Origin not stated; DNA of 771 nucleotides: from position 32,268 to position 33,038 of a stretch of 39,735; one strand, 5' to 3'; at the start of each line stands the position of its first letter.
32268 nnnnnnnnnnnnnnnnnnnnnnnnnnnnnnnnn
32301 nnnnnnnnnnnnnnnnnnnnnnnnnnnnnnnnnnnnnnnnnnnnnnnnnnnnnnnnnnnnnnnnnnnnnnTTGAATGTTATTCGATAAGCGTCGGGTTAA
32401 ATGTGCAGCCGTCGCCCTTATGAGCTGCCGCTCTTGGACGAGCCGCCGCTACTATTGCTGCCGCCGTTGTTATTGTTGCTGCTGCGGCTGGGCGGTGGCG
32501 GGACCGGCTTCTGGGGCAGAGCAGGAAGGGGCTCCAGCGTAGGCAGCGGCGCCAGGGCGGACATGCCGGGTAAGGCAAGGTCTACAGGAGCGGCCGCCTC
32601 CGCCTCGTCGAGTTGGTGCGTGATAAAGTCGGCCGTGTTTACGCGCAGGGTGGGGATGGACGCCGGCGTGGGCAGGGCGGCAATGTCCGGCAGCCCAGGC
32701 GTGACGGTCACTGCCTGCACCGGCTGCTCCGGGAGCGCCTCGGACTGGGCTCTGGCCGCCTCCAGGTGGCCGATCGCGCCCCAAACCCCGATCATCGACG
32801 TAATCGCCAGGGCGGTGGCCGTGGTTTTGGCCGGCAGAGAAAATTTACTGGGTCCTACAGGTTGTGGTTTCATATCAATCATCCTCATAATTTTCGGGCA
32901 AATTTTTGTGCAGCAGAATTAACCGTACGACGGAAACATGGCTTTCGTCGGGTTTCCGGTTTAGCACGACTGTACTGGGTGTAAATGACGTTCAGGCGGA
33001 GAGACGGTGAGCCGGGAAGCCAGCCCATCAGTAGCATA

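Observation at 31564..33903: ApbE flavin transferase next to an MsrQ-like di-haem membrane protein with no recognisable FMN-binding substrate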

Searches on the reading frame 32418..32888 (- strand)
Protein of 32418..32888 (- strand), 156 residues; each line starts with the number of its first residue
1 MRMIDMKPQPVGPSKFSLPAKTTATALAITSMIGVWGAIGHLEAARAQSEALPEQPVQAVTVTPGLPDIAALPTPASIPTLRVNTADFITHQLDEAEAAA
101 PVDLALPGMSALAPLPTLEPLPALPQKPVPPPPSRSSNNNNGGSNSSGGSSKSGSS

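Call 3: search_protein_families(library=pfam, proteins=[window:32418-32888:-], max_evalue=0.01)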
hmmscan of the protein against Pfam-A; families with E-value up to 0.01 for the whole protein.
window:32418-32888:- (156 aa): 0 families

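Call 31: search_protein_families(library=ncbifam, proteins=[window:32418-32888:-], max_evalue=0.01)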
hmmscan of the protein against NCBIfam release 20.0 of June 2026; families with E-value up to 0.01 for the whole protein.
window:32418-32888:- (156 aa): 0 families
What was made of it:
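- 32418..32888 (-): SP: 156-aa (151 aa from ATG 32873) protein with a basic N-terminus, one helix and a disordered Pro-rich stretch. Proposed ApbE substrate. No Pfam or NCBIfam hit (calls 3, 31).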

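Call 36: find_homologous_proteins(query=A2, max_evalue=0.001)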
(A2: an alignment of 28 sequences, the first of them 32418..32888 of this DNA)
Query A2 (28 sequences) (156 aa, profile of the alignment): 10 proteins with E <= 0.001 among 8000 candidates.
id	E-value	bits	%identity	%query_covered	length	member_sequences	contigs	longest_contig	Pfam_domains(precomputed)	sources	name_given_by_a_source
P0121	2.2e-27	114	99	97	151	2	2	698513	-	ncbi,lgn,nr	ncbi:MAG: hypothetical protein H6642_11190 [Caldilineaceae bacterium]|nr:hypothetical protein [Caldi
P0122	1.2e-25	109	38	69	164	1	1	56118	-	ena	-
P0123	8.3e-15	74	73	40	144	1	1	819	-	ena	-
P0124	2.8e-7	49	-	-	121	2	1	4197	-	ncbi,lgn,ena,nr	ncbi:MAG: hypothetical protein KA773_23910 [Chloroflexi bacterium]|nr:hypothetical protein [Chlorofl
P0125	2.1e-6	46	42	12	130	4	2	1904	-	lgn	-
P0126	1.4e-5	44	-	-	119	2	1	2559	-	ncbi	-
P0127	1.5e-5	44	-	-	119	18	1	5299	-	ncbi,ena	-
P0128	1.3e-4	41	75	5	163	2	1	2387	-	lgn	-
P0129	4.4e-4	39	-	-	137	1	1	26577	-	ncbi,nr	ncbi:MAG: hypothetical protein HF973_08530 [Chloroflexi bacterium]|nr:hypothetical protein [Chlorofl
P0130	4.9e-4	39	-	-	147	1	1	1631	-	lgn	-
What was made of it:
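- Tried and rejected: A word-indexed search with the SP profile found only 10 proteins, because of low complexity (call 36).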

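Call 51: predict_structure(alignment_id=A3)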
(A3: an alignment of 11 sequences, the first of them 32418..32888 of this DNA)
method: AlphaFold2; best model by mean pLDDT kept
length: 156 residues; sequences in the alignment: 11
mean_pLDDT: 54.2   pTM: 0.13
mean pLDDT of the five models: 54.2, 53.2, 52.8, 49.5, 47.0
residues with pLDDT >= 90: 0; 70-90: 18; 50-70: 82; < 50: 56
segments of 3 or more residues with pLDDT < 50: 1-3, 19-24, 40-53, 55-63, 65-68, 93-95
pLDDT, mean of each block of 10 residues (from residue 1): 51 53 51 51 49 47 46 58 51 47 53 69 77 63 52 49
secondary structure, 60 per line:
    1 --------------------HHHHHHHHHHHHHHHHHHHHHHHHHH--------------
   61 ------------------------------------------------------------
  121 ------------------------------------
elements in order: H21-46
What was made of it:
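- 32418..32888 (-): AF2 shows only helix 21-46, pLDDT 54 (call 51).
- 32751..32828 (-): SP hydrophobic helix (signal anchor or signal peptide), residues 21-46. AF2 helix (call 51).
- SP has no fold (call 51).
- Tried and rejected: Structure of SP: only one helix, the rest disordered (call 51), so no fold search was useful.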

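Call 67: search_protein_representatives(alignment_id=A3)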
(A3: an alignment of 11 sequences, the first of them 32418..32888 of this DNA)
Query: 11 sequences, 133 profile positions. Proteins with E-value up to 0.001 (for the whole library): 85; up to 1e-10: 21; up to 1e-30: 1. The best 85 are listed.
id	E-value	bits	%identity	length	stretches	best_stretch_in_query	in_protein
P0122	5.2e-32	127.4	-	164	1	2-133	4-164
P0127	1.3e-30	122.9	-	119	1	1-133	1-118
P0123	4.1e-25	105.1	-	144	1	25-133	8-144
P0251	5.7e-24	101.4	-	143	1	1-133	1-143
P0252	5.0e-21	91.8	-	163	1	1-133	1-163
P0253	8.8e-21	91.0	-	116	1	1-133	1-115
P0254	5.5e-14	69.0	-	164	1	3-133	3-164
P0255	9.1e-14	68.3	-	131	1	2-133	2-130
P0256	1.7e-13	67.4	-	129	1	1-118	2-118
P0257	5.2e-13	65.9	-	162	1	2-133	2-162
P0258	7.0e-13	65.5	-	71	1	2-69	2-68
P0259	2.3e-12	63.8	-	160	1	4-125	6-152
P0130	2.4e-12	63.7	-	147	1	1-86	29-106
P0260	2.4e-12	63.7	-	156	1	1-133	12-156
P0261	5.6e-12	62.5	-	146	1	4-130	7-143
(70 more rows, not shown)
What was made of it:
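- Tried and rejected: The full HMM scan was needed (call 67).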
